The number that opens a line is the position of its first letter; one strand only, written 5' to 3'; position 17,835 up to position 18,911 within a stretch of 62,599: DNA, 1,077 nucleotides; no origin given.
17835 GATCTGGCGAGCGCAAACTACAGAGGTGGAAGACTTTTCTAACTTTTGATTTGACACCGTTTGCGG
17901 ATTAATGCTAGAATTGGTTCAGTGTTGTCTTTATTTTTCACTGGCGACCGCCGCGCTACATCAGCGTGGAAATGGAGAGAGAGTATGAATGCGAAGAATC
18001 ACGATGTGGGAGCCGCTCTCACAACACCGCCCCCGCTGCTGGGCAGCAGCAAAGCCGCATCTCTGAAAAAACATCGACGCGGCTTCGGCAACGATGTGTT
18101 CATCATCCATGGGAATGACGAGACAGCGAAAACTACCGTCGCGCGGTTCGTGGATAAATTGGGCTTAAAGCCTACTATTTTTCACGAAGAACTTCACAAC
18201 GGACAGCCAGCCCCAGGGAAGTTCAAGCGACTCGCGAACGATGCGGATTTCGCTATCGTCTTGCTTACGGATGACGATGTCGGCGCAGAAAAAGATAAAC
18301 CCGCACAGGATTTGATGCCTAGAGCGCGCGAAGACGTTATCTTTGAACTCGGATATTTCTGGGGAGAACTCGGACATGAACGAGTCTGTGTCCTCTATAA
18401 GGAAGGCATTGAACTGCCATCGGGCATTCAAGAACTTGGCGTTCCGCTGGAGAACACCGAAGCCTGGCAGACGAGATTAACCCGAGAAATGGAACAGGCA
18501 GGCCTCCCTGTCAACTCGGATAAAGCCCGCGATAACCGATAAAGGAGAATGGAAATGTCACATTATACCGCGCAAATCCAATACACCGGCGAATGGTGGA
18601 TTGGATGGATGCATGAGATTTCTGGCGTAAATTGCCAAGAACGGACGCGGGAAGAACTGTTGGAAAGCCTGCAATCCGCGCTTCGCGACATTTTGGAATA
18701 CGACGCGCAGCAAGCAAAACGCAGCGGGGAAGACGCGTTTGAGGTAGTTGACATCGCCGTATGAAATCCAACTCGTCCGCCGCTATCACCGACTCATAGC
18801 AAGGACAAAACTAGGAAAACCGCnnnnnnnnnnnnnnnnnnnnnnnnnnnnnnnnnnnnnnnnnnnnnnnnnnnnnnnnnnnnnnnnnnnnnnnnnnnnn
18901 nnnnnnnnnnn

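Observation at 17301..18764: Two stand-alone CAP12/PycTIR-type TIR-like genes with no cyclase, the second coupled to a HicB-like antitoxin: candidate new toxin-antitoxin/abortive-infection module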

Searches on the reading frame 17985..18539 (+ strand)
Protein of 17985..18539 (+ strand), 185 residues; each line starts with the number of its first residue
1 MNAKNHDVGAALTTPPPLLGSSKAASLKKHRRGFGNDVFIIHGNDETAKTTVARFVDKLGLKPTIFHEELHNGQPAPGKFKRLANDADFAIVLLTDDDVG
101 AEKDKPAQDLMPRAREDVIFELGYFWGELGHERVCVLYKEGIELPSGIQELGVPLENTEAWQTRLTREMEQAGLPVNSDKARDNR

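Call 3: search_protein_families(library=pfam, proteins=[window:17985-18539:+], max_evalue=0.1)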
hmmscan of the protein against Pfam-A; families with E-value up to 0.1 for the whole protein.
window:17985-18539:+ (185 aa): 1 family
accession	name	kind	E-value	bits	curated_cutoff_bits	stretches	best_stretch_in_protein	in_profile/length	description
PF10137.14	CAP12-PCTIR_TIR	-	1.9e-28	99.3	24.7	1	38-149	2-110/119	CAP12/Pycsar effector protein, TIR domain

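Call 4: search_protein_families(library=padloc, proteins=[window:17985-18539:+], max_evalue=0.1)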
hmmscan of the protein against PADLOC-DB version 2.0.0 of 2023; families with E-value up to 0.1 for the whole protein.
window:17985-18539:+ (185 aa): 9 families
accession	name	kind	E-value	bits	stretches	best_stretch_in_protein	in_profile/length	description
PDLC05005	PDC-S35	-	7.2e-48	161.6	1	28-181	111-262/264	-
PDLC05007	PDC-S35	-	2.1e-45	153.6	1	28-180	126-276/278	-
PDLC05004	PDC-S35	-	3.2e-41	139.7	1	28-178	112-261/265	-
PDLC05006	PDC-S35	-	5.7e-31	105.7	1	25-179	72-229/231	-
PDLC05003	PDC-S35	-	1.1e-28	98.4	1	30-180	84-239/245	-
PDLC00729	Effector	-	1.6e-12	45.5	1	84-157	54-123/310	TIR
PDLC00731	Effector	-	2.5e-11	41.1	1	82-151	203-270/306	TIR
PDLC00732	Effector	-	9.7e-09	32.6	1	85-149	202-267/301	TIR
PDLC02371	PycTIR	-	2.7e-08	31.5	1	60-151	177-255/288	-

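Call 5: search_protein_families(library=ncbifam, proteins=[window:17985-18539:+], max_evalue=0.1)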
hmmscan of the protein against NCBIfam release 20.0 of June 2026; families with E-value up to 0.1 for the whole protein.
window:17985-18539:+ (185 aa): 2 families
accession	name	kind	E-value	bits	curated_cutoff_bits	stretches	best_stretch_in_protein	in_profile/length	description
NF050172.1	CDNTAsCap12CFB2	equivalog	1.1e-08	34.6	450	1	87-154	55-118/312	CBASS system CD-NTase-associated NAD(+) hydrolase Cap12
NF050171.1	CDNTAsCap12CFB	equivalog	1.3e-07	31.1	450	1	87-154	57-120/305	CBASS system CD-NTase-associated NAD(+) hydrolase Cap12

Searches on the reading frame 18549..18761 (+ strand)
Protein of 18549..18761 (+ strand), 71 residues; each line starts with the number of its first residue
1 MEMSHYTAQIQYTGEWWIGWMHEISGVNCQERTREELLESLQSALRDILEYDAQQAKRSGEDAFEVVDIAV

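Call 3: search_protein_families(library=pfam, proteins=[window:18549-18761:+], max_evalue=0.1)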
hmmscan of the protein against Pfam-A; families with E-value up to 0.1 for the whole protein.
window:18549-18761:+ (71 aa): 2 families
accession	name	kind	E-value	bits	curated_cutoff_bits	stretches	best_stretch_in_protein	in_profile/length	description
PF08972.17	DUF1902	-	0.026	15.1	22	1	6-56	2-54/74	Domain of unknown function (DUF1902)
PF21748.3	UPF0150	-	0.053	13.9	27.3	1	10-47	14-51/64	UPF0150-like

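Call 4: search_protein_families(library=padloc, proteins=[window:18549-18761:+], max_evalue=0.1)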
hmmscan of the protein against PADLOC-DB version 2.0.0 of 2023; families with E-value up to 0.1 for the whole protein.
window:18549-18761:+ (71 aa): 0 families

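Call 5: search_protein_families(library=ncbifam, proteins=[window:18549-18761:+], max_evalue=0.1)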
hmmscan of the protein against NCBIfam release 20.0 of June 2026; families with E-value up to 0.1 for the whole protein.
window:18549-18761:+ (71 aa): 0 families

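Call 9: find_homologous_proteins(query=window:18549-18761:+)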
Query window:18549-18761:+ (71 aa): 3348 proteins with E <= 0.001 among 3348 candidates; the best 120 are listed.
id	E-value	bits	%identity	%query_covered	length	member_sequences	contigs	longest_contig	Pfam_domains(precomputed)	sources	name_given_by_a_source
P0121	1.3e-33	132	91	96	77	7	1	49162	-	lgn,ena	-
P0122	9.5e-33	129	91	93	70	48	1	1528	-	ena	-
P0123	7.3e-32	126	88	97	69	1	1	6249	-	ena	-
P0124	1.7e-31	125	88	97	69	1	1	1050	-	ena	-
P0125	1.9e-27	112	88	82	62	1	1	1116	-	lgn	-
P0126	4.1e-25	105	84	82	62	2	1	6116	-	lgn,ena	-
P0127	1.8e-24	103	86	80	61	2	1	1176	-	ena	-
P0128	3.2e-22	96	65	96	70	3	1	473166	-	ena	-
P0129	7.3e-22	95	65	96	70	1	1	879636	-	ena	-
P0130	1.8e-21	93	63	96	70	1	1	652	-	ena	-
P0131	2.1e-21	93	67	93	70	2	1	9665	-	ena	-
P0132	2.2e-21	93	63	96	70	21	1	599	-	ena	-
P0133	5.1e-21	92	67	93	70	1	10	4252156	-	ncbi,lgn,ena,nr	ncbi:type II toxin-antitoxin system HicB family antitoxin [Candidatus Poribacteria bacterium]|nr:typ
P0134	5.4e-21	92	67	93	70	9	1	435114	-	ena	-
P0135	7.7e-21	91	67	93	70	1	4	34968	-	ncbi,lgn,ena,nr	ncbi:MAG: type II toxin-antitoxin system HicB family antitoxin [Candidatus Poribacteria bacterium]|n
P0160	3.2e-19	86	62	93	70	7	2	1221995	-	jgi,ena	jgi:predicted RNase H-like HicB family nuclease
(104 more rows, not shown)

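Call 10: search_solved_structures(query=window:18549-18761:+, max_evalue=10, show_alignments=2)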
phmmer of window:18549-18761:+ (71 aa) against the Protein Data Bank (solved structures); distinct sequences matched with E-value up to 10: 4.
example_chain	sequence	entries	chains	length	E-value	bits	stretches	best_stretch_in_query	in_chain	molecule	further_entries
1j2v_A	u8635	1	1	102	0.056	17.4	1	15-58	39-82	102AA long hypothetical periplasmic divalent cation tolerance protein CUTA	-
1uku_A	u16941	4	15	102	0.058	17.3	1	15-58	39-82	periplasmic divalent cation tolerance protein CutA | Divalent-cation tolerance protein CutA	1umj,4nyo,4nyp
2e66_A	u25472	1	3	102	0.16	16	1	15-58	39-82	Divalent-cation tolerance protein cutA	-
7rtt_A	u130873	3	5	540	2.4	12.2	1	8-27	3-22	Protein tweety homolog 2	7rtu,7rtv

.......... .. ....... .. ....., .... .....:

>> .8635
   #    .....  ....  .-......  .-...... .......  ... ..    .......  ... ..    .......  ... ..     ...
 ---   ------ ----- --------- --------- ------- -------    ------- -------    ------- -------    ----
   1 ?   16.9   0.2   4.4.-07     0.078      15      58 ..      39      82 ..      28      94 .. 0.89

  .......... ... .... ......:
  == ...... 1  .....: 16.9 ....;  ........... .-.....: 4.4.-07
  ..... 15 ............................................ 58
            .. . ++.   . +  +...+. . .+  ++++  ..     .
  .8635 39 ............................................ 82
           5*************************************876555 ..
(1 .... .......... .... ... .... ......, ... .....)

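Call 13: find_encoding_contigs(protein=P0121, flank=8000, max_places=4)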
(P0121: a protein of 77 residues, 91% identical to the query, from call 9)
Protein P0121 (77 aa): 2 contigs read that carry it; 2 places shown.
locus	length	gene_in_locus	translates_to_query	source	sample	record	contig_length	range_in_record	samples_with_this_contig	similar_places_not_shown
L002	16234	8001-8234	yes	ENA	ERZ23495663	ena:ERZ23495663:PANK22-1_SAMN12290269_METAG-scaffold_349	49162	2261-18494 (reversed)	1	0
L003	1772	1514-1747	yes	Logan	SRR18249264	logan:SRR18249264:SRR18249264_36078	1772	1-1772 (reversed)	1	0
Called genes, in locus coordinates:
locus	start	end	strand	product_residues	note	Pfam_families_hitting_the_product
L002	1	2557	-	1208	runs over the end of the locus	PF07635:PSCyt1, PF07583:PSCyt2, PF07587:PSD1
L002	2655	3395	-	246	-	PF00891:Methyltransf_2 (weak), PF13489:Methyltransf_23, PF01135:PCMT (weak), PF01209:Ubie_methyltran, PF13847:Methyltransf_31, PF08241:Methyltransf_11, PF08242:Methyltransf_12, PF13649:Methyltransf_25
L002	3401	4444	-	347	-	PF01408:GFO_IDH_MocA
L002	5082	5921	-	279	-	PF05721:PhyH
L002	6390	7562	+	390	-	PF00155:Aminotran_1_2, PF01053:Cys_Met_Meta_PP (weak)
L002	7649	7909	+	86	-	-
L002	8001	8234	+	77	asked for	-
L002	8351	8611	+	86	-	-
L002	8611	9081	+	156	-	PF10137:CAP12-PCTIR_TIR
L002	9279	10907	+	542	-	PF01555:N6_N4_Mtase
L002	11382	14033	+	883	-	PF04851:ResIII (weak), PF00270:DEAD (faint)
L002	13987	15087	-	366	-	PF00291:PALP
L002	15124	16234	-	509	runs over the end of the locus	PF01266:DAO (faint), PF07992:Pyr_redox_2 (faint), PF13450:NAD_binding_8 (weak), PF00732:GMC_oxred_N, PF00890:FAD_binding_2 (weak), PF05199:GMC_oxred_C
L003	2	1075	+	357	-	?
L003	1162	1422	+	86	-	-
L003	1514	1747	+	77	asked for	-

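Call 25: find_encoding_contigs(protein=P0133, flank=2500, max_places=8)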
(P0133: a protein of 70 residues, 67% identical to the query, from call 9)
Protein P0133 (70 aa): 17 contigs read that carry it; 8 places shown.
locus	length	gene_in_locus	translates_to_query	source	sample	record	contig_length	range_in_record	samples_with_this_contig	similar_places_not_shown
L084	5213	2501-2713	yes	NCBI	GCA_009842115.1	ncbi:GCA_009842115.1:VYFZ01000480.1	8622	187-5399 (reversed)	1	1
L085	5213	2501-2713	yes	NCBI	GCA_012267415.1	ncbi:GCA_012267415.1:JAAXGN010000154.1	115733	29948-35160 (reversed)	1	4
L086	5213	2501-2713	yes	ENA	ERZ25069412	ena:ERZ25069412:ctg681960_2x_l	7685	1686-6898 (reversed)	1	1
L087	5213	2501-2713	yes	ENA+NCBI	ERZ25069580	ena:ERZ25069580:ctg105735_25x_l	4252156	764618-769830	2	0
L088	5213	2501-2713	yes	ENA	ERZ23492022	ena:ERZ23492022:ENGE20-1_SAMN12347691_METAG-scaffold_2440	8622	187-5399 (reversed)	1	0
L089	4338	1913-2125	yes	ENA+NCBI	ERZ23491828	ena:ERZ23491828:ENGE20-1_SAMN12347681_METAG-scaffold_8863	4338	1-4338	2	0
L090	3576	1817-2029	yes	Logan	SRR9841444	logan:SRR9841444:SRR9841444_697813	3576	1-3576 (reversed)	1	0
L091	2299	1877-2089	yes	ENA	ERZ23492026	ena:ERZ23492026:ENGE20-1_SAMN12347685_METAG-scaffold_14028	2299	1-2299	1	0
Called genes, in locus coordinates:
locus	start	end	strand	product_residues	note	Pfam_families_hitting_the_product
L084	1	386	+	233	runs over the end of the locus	-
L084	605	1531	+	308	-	PF00056:Ldh_1_N, PF03721:UDPG_MGDP_dh_N (weak), PF02866:Ldh_1_C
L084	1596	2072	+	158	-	-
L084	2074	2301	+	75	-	-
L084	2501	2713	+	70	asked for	-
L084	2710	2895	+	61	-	PF07927:HicA_toxin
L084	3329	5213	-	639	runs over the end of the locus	PF00012:HSP70, PF06723:MreB_Mbl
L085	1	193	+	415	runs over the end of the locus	PF00180:Iso_dh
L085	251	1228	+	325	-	-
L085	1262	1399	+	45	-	-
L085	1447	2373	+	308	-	PF00056:Ldh_1_N, PF03721:UDPG_MGDP_dh_N (weak), PF02866:Ldh_1_C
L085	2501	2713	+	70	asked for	-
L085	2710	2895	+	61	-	PF07927:HicA_toxin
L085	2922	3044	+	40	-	-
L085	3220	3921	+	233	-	PF25173:Beta-prop_WDR3_1st, PF23381:Beta-prop_IFT122_1st, PF25175:Beta-prop_WDR5, PF24814:WD40_Prp19 (faint), PF25174:Beta-prop_THOC3 (weak), PF00400:WD40 (weak)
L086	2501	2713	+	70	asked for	-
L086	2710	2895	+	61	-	PF07927:HicA_toxin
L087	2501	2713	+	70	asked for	-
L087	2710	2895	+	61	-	PF07927:HicA_toxin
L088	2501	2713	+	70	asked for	-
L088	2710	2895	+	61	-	PF07927:HicA_toxin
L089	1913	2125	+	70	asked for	-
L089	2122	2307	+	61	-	PF07927:HicA_toxin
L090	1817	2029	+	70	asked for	-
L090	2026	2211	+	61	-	PF07927:HicA_toxin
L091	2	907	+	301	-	?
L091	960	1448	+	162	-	-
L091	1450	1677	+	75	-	-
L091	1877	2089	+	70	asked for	-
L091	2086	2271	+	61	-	PF07927:HicA_toxin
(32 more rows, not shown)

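Call 26: find_encoding_contigs(protein=P0160, flank=2500, max_places=6)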
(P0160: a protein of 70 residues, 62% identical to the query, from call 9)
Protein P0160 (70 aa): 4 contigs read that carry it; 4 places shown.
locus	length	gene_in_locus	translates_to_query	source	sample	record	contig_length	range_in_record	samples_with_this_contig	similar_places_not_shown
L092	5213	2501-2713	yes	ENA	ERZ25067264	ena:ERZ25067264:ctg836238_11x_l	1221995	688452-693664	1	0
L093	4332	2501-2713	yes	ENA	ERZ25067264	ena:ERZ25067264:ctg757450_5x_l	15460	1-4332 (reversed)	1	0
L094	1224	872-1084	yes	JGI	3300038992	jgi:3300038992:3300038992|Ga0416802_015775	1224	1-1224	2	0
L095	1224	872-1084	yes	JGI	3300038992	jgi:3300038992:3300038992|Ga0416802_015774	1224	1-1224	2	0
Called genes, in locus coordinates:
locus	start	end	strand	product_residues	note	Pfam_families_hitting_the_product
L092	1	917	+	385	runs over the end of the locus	-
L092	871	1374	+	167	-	PF01850:PIN (faint), PF13470:PIN_3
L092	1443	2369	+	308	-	PF00056:Ldh_1_N, PF03721:UDPG_MGDP_dh_N (weak), PF02866:Ldh_1_C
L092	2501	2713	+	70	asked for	-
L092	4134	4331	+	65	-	-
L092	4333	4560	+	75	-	-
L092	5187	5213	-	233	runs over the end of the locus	-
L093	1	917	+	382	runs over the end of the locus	-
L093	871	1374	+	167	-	PF01850:PIN (faint), PF13470:PIN_3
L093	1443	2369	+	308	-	PF00056:Ldh_1_N, PF03721:UDPG_MGDP_dh_N (weak), PF02866:Ldh_1_C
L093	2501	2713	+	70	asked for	-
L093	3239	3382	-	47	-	-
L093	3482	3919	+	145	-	-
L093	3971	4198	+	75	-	-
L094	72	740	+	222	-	PF00056:Ldh_1_N, PF02866:Ldh_1_C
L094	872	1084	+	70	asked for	-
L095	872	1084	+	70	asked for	-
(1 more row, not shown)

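Call 44: search_solved_structures(query=A6, max_evalue=10, show_alignments=2)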
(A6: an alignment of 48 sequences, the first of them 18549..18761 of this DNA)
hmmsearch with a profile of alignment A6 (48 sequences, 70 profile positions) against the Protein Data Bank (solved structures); distinct sequences matched with E-value up to 10: 15.
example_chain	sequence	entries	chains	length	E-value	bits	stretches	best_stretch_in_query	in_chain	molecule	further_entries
1uku_A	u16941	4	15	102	0.051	16.8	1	14-51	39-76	periplasmic divalent cation tolerance protein CutA | Divalent-cation tolerance protein CutA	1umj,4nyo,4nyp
1j2v_A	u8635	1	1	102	0.052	16.8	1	14-51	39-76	102AA long hypothetical periplasmic divalent cation tolerance protein CUTA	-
2e66_A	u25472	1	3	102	0.1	15.9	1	14-51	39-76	Divalent-cation tolerance protein cutA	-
6ird_C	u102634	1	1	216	0.25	14.6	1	11-65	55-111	InaD-like protein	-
8peb_A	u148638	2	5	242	0.28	14.4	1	3-21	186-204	Beta-lactamase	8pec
2dm8_A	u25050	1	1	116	0.39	14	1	11-59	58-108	InaD-like protein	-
7pc7_A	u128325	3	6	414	0.52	13.6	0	29-49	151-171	Gamma-1-syntrophin,Annexin A2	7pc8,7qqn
1wv8_A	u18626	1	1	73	0.63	13.3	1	15-51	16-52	hypothetical protein TTHA1013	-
7qql_C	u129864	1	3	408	0.74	13.1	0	29-49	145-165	Gamma-2-syntrophin,Annexin A2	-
2a8e_A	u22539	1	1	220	1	12.6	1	30-67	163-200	hypothetical protein yktB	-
7p70_A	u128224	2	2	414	1.2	12.5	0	29-49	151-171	Beta-1-syntrophin,Annexin A2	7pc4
6vbp_H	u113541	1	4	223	1.5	12.1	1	14-25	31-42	DH815 heavy chain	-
3qnc_A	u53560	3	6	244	1.5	12.1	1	4-21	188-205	Oxacillinase | Beta-lactamase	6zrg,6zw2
21ao_A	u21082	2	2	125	1.8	11.9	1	15-25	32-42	BD70-4003 Heavy chain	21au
6vbo_H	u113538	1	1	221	3.5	10.9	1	13-25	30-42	DH813 heavy chain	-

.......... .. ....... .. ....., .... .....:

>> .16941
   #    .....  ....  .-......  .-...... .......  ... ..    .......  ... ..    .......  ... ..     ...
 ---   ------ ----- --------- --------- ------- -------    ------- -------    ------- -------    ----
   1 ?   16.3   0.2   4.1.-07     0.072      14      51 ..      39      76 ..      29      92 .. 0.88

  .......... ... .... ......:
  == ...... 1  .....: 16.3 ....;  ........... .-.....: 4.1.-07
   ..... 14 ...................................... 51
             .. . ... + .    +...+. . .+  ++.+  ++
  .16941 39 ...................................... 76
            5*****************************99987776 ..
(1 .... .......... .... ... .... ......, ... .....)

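Call 45: search_protein_families(library=pfam, alignment_id=A6, max_evalue=0.1)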
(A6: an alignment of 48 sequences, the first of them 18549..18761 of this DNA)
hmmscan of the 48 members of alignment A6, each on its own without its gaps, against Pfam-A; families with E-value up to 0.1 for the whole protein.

A. member 1, window:18549-18761:+ (71 aa): 2 families
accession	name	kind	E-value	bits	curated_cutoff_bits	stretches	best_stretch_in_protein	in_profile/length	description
PF08972.17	DUF1902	-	0.026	15.1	22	1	6-56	2-54/74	Domain of unknown function (DUF1902)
PF21748.3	UPF0150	-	0.053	13.9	27.3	1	10-47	14-51/64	UPF0150-like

B. families by the number of members that match (of 48 scanned): 9 families
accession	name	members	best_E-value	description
PF21748.3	UPF0150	38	0.00095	UPF0150-like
PF08972.17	DUF1902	13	0.012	Domain of unknown function (DUF1902)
PF24113.1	DUF7387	5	0.019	Family of unknown function (DUF7387)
PF08460.16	SH3_5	3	0.054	Bacterial SH3 domain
PF05650.16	DUF802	2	0.012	Domain of unknown function (DUF802)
PF09123.17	DUF1931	1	0.014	Domain of unknown function (DUF1931)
PF19956.5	EAD2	1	0.036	Effector-associated domain 2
PF00622.36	SPRY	1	0.055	SPRY domain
PF12531.13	DUF3731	1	0.092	DNA-K related protein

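Call 50: predict_structure(alignment_id=A6)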
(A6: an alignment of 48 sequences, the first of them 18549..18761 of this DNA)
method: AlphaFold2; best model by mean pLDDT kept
length: 71 residues; sequences in the alignment: 48
mean_pLDDT: 81.6   pTM: 0.62
mean pLDDT of the five models: 81.6, 80.0, 79.0, 78.7, 46.8
residues with pLDDT >= 90: 31; 70-90: 23; 50-70: 16; < 50: 1
segments of 3 or more residues with pLDDT < 50: none
pLDDT, mean of each block of 10 residues (from residue 1): 75 94 85 94 90 74 61 53
secondary structure, 60 per line:
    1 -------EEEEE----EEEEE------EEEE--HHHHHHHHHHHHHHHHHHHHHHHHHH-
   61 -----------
elements in order: E8-12 E17-21 E28-31 H34-59

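Call 54: fold_search(model_id=the predicted structure, library=pdb)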
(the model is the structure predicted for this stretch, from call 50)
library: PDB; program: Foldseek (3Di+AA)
matches with E <= 10: 152; with E <= 0.001: 0
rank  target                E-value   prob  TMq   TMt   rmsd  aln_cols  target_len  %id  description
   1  2dsy_A                2.8e-01  0.98  0.58  0.52   2.8        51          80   22  Crystal structure of TTHA0281 from thermus thermophilus HB8 (released 2007-03-27)
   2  3k6q_A                3.0e-01  0.94  0.55  0.32   2.9        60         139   18  CRYSTAL STRUCTURE OF An antitoxin part of a putative toxin/antitoxin system (SWOL_0700) FROM SYNTROPHOMONAS WOLFEI SUB (released 2009-10-27)
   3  6g1c_V                5.7e-01  0.89  0.53  0.45   4.8        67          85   12  Crystal structure of the N-terminal domain of Burkholderia Pseudomallei antitoxin HicB (released 2018-10-31)
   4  6g1n_A                7.3e-01  0.96  0.66  0.37   3.0        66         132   14  Crystal structure of the Burkholderia Pseudomallei antitoxin HicB (released 2018-10-31)
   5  6g1n_C                8.3e-01  0.80  0.52  0.30   4.8        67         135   12  Crystal structure of the Burkholderia Pseudomallei antitoxin HicB (released 2018-10-31)
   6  9n81_C                8.9e-01  0.11  0.27  0.10  18.7        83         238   13  A gap-filling complex with Pol mu engaged in the NHEJ Pathway (released 2025-04-23)
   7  1wv8                  9.5e-01  0.94  0.55  0.55   1.5        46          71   26  Crystal structure of hypothetical protein TTHA1013 from an extremely thermophilic bacterium thermus thermophilus HB8 (released 2005-06-12)
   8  6u0i_B                1.0e+00  0.95  0.52  0.28   1.7        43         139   19  Putative Antitoxin HicB3 from Escherichia coli str. K-12 substr. DH10B (released 2019-08-28)
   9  3d1c                  1.1e+00  0.47  0.31  0.07   2.5        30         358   20  Crystal structure of Flavin-containing Putative Monooxygenase (NP_373108.1) from STAPHYLOCOCCUS AUREUS MU50 at 2.40 A re (released 2008-05-20)
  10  2dsy_C                1.2e+00  0.95  0.63  0.59   1.6        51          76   24  Crystal structure of TTHA0281 from thermus thermophilus HB8 (released 2007-03-27)
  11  2dsy_D                1.7e+00  0.87  0.61  0.54   2.2        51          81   24  Crystal structure of TTHA0281 from thermus thermophilus HB8 (released 2007-03-27)
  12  8fw5_E                1.7e+00  0.10  0.28  0.10   8.0        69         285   12  Chimeric HsGATOR1-SpGtr-SpLam complex (released 2023-07-26)
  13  9y6s_8a               1.9e+00  0.15  0.35  0.07   6.8        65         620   12  96-nm repeat of the Leishmania tarentolae doublet microtubule (released 2025-12-17)
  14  5ob0_A                2.0e+00  0.16  0.26  0.30   2.9        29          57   21  Crystal structure of the c-Src-SH3 domain Q128E mutant in complex with the high affinity peptide APP12 (released 2017-07-12)
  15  5ob1_A                2.0e+00  0.16  0.26  0.30   2.9        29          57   21  Crystal structure of the c-Src-SH3 domain Q128R mutant in complex with the high affinity peptide APP12 (released 2017-07-12)
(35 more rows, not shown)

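Call 90: search_protein_families(library=pfam, proteins=[L002:7649-7906:+], max_evalue=0.01)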
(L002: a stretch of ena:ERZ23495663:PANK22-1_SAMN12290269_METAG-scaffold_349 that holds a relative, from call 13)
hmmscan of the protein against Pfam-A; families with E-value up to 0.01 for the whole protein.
L002:7649-7906:+ (86 aa): 0 families
